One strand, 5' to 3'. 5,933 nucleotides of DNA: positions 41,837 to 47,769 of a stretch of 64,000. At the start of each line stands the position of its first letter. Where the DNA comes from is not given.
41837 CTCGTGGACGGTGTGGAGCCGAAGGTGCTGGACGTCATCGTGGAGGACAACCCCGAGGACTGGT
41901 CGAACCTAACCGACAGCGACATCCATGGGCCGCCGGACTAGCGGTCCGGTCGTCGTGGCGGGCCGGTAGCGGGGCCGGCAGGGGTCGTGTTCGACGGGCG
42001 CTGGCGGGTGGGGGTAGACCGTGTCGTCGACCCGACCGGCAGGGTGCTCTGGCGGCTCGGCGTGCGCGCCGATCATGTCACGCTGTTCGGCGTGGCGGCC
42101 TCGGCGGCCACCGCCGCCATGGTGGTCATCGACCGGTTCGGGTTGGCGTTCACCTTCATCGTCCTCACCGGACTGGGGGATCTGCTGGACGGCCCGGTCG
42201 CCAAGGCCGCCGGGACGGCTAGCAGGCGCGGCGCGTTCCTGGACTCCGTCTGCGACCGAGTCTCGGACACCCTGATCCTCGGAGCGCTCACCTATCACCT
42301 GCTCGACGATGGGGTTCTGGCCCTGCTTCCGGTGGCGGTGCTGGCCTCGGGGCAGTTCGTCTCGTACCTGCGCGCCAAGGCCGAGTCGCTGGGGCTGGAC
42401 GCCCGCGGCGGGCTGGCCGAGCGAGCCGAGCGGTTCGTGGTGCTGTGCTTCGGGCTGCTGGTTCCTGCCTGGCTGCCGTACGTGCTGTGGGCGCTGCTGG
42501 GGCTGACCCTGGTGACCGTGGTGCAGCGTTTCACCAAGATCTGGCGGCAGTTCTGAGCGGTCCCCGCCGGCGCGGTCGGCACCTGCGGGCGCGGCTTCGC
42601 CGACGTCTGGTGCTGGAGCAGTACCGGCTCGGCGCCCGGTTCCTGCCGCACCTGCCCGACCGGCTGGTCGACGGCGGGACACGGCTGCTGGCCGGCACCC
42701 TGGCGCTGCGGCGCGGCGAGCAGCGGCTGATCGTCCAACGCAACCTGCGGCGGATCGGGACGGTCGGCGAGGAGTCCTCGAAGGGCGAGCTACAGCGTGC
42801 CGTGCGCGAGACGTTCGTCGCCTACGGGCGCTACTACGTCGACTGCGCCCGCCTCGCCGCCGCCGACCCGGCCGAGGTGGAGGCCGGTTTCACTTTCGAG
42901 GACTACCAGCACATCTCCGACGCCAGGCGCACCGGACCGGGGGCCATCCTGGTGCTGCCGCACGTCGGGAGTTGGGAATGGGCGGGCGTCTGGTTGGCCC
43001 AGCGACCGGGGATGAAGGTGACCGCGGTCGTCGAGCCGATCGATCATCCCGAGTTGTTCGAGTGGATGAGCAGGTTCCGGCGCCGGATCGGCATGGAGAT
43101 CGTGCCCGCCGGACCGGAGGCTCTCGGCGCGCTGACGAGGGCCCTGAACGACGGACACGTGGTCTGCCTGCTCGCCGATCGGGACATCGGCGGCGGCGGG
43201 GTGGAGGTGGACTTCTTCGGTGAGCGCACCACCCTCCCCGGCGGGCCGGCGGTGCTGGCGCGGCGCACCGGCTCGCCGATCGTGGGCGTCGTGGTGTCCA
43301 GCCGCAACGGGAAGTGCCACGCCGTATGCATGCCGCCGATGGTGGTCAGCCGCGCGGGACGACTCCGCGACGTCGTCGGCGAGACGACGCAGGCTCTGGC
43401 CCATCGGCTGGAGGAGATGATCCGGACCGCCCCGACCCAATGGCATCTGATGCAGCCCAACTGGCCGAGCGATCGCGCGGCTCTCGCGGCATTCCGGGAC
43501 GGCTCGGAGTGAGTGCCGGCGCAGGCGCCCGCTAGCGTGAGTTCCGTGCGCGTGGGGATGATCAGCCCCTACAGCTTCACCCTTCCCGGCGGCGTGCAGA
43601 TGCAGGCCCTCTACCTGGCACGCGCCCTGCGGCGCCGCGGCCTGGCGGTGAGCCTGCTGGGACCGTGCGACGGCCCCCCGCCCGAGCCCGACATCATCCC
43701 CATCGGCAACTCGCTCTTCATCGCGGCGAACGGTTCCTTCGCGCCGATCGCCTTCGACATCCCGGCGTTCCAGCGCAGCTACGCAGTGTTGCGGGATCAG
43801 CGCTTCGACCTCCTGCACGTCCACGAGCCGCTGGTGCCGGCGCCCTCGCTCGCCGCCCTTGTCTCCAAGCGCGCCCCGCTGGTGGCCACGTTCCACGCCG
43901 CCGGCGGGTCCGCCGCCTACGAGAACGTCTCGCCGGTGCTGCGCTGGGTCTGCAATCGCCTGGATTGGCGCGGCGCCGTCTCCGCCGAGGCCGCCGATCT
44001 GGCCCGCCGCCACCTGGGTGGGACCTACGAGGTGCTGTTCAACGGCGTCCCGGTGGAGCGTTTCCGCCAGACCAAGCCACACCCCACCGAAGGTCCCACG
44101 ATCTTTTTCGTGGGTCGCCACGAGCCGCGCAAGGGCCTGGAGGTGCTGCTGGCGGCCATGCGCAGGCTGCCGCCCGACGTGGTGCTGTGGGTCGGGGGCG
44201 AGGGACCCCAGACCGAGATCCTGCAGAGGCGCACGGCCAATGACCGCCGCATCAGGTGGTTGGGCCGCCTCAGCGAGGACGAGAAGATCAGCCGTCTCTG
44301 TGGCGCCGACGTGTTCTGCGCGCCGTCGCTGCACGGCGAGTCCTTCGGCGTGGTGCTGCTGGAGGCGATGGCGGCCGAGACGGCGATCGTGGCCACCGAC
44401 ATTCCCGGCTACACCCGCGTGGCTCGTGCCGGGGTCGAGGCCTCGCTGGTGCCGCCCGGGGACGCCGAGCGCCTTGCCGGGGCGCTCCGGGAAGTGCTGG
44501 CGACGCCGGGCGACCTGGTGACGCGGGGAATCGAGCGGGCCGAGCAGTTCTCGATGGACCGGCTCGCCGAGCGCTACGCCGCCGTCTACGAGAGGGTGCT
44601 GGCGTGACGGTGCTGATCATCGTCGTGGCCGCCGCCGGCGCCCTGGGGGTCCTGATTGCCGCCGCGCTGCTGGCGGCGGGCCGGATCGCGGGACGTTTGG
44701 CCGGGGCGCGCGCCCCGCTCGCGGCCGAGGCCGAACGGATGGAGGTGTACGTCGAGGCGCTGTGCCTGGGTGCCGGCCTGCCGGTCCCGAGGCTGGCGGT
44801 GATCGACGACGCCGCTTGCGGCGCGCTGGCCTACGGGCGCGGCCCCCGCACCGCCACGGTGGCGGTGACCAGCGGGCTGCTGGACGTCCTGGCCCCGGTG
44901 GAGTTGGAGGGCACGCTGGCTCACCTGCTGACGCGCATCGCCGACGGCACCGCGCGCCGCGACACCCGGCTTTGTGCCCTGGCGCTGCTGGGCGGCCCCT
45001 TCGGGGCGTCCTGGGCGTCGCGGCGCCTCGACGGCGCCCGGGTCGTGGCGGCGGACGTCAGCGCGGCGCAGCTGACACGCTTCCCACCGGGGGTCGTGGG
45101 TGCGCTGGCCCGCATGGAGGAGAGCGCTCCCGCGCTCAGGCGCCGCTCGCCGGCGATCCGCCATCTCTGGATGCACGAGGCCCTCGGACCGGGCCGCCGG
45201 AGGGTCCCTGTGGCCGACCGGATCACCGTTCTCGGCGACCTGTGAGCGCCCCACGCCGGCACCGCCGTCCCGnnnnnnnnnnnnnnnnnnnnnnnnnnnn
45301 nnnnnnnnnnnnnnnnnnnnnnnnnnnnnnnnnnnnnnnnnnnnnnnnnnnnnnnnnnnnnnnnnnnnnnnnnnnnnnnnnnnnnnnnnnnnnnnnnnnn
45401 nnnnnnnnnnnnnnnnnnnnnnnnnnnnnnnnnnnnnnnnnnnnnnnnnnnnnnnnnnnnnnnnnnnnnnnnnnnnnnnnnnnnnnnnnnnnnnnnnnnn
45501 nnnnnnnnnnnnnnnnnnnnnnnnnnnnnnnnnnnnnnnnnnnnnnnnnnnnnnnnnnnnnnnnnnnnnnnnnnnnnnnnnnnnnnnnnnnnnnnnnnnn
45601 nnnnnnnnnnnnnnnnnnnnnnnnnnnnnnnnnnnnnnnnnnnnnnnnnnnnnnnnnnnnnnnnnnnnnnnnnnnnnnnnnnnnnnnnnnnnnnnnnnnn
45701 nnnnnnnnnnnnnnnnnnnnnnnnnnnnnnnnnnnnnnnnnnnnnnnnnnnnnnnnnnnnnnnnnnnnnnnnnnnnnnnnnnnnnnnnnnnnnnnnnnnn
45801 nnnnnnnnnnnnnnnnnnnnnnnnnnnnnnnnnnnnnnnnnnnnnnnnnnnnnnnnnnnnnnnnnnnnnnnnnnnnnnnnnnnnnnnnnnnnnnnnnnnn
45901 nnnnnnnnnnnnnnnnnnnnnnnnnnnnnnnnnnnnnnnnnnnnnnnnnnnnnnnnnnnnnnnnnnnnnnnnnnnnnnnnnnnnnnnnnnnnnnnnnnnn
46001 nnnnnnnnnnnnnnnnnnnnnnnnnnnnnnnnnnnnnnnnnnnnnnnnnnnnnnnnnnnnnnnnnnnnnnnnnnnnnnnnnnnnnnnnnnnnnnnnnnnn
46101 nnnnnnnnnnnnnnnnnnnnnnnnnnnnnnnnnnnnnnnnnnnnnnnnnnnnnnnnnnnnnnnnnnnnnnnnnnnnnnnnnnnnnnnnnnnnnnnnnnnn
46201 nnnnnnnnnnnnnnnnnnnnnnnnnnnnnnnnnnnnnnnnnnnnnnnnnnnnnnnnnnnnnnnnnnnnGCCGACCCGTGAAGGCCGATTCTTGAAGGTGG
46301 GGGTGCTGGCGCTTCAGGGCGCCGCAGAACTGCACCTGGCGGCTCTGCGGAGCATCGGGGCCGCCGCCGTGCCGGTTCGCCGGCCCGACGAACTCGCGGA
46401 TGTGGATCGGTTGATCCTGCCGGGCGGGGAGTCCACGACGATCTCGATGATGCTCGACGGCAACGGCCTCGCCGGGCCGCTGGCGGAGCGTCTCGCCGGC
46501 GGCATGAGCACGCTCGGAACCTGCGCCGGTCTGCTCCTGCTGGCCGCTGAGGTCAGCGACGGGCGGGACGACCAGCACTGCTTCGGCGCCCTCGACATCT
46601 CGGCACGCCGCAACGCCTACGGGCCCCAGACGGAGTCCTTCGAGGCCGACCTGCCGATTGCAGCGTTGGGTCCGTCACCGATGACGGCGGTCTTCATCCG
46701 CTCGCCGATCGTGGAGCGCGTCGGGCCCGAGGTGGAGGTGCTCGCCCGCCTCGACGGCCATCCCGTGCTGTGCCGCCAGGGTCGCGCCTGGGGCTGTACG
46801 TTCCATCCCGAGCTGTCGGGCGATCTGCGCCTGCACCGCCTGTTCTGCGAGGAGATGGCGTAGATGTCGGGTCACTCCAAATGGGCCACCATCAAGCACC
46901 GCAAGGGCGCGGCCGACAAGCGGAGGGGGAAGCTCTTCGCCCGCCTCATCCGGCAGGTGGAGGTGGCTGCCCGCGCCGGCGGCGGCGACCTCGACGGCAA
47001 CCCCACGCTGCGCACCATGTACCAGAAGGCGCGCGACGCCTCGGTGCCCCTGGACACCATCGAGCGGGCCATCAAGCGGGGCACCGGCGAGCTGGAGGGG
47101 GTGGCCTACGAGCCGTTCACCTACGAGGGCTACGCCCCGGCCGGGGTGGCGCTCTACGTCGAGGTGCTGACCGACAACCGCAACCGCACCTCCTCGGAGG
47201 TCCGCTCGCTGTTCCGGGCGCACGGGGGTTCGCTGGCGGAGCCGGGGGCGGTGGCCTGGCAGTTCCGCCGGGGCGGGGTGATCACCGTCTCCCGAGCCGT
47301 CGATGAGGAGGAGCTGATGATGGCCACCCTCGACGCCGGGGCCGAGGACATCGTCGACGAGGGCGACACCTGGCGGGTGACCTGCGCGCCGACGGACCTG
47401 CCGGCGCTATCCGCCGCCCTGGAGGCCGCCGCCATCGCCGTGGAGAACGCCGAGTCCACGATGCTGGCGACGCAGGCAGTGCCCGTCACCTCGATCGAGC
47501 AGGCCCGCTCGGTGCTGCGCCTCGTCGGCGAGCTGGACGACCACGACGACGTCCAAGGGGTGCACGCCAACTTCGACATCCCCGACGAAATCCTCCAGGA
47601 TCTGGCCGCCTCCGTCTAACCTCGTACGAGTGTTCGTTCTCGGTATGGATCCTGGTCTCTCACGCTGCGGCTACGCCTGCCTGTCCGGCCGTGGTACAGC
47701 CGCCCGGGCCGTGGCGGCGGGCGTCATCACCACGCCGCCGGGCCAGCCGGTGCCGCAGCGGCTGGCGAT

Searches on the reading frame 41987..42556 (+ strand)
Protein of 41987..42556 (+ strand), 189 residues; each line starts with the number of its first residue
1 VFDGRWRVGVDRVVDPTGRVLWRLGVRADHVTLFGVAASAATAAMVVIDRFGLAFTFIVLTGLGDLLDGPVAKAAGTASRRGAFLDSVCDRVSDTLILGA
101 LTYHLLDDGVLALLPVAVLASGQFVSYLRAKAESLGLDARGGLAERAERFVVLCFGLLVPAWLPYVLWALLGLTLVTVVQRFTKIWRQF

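Call 55: search_protein_families(library=pfam, proteins=[window:41987-42556:+], max_evalue=0.01)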
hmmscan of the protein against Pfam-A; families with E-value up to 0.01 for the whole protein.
window:41987-42556:+ (189 aa): 1 family
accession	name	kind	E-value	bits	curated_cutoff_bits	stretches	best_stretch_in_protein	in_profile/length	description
PF01066.26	CDP-OH_P_transf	-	2.3e-09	38.3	22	1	28-176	4-148/152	CDP-alcohol phosphatidyltransferase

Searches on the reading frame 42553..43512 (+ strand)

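Call 67: search_protein_families(library=pfam, proteins=[window:42553-43512:+], max_evalue=0.1)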
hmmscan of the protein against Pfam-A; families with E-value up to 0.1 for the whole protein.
window:42553-43512:+ (319 aa): 2 families
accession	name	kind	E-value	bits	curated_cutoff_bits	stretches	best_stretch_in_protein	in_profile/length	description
PF03279.18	Lip_A_acyltrans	-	2.1e-44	152.4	22.3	1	33-304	28-293/295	Bacterial lipid A biosynthesis acyltransferase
PF00148.24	Oxidored_nitro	-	0.095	12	28.6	1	110-202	174-267/399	Nitrogenase component 1 type Oxidoreductase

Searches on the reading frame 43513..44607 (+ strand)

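Call 55: search_protein_families(library=pfam, proteins=[window:43513-44607:+], max_evalue=0.01)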
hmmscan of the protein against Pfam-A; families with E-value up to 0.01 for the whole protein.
window:43513-44607:+ (364 aa): 6 families
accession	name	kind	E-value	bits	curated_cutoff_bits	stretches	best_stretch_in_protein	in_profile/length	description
PF00534.26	Glycos_transf_1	-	2.6e-32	112.2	26.4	1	182-344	3-170/172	Glycosyl transferases group 1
PF13692.12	Glyco_trans_1_4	-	4.6e-30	105.2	27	1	195-330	2-141/142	Glycosyl transferases group 1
PF13439.12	Glyco_transf_4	-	8.4e-23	81.7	28.5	1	25-183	1-170/170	Glycosyltransferase Family 4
PF13579.12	Glyco_trans_4_4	-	2.1e-13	51.3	29.7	1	26-169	1-146/158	Glycosyl transferase 4-like domain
PF13524.12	Glyco_trans_1_2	-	0.0012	19.2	25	1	210-335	3-118/144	Glycosyl transferase-like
PF13477.12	Glyco_trans_4_2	-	0.0016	19.1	23.4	1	35-128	16-107/139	Glycosyl transferase 4-like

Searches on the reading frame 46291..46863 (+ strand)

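Call 55: search_protein_families(library=pfam, proteins=[window:46291-46863:+], max_evalue=0.01)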
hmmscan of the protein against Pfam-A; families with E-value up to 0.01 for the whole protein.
window:46291-46863:+ (190 aa): 2 families
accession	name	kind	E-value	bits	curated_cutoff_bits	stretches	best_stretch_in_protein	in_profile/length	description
PF01174.25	SNO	-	2.1e-47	161.9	27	1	5-189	1-186/188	SNO glutamine amidotransferase family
PF07685.20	GATase_3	-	3.5e-07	30.5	27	1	18-103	18-113/196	CobB/CobQ-like glutamine amidotransferase domain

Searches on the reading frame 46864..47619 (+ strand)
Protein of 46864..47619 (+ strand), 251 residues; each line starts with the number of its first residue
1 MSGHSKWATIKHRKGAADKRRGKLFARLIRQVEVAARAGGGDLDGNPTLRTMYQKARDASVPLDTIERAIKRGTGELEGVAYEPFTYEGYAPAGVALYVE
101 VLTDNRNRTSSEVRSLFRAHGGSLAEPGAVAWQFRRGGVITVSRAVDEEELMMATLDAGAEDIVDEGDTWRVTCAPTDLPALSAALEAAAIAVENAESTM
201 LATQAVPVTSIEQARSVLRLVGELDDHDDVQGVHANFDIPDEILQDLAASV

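Call 55: search_protein_families(library=pfam, proteins=[window:46864-47619:+], max_evalue=0.01)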
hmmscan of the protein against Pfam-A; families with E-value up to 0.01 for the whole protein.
window:46864-47619:+ (251 aa): 2 families
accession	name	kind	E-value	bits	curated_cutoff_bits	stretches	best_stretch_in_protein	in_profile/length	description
PF01709.26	Transcrip_reg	-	1.1e-51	175.2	27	1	82-237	1-160/160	TACO1/YebC second and third domain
PF20772.2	TACO1_YebC_N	-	1.6e-30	105.8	36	1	5-76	1-73/73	TACO1/YebC protein N-terminal domain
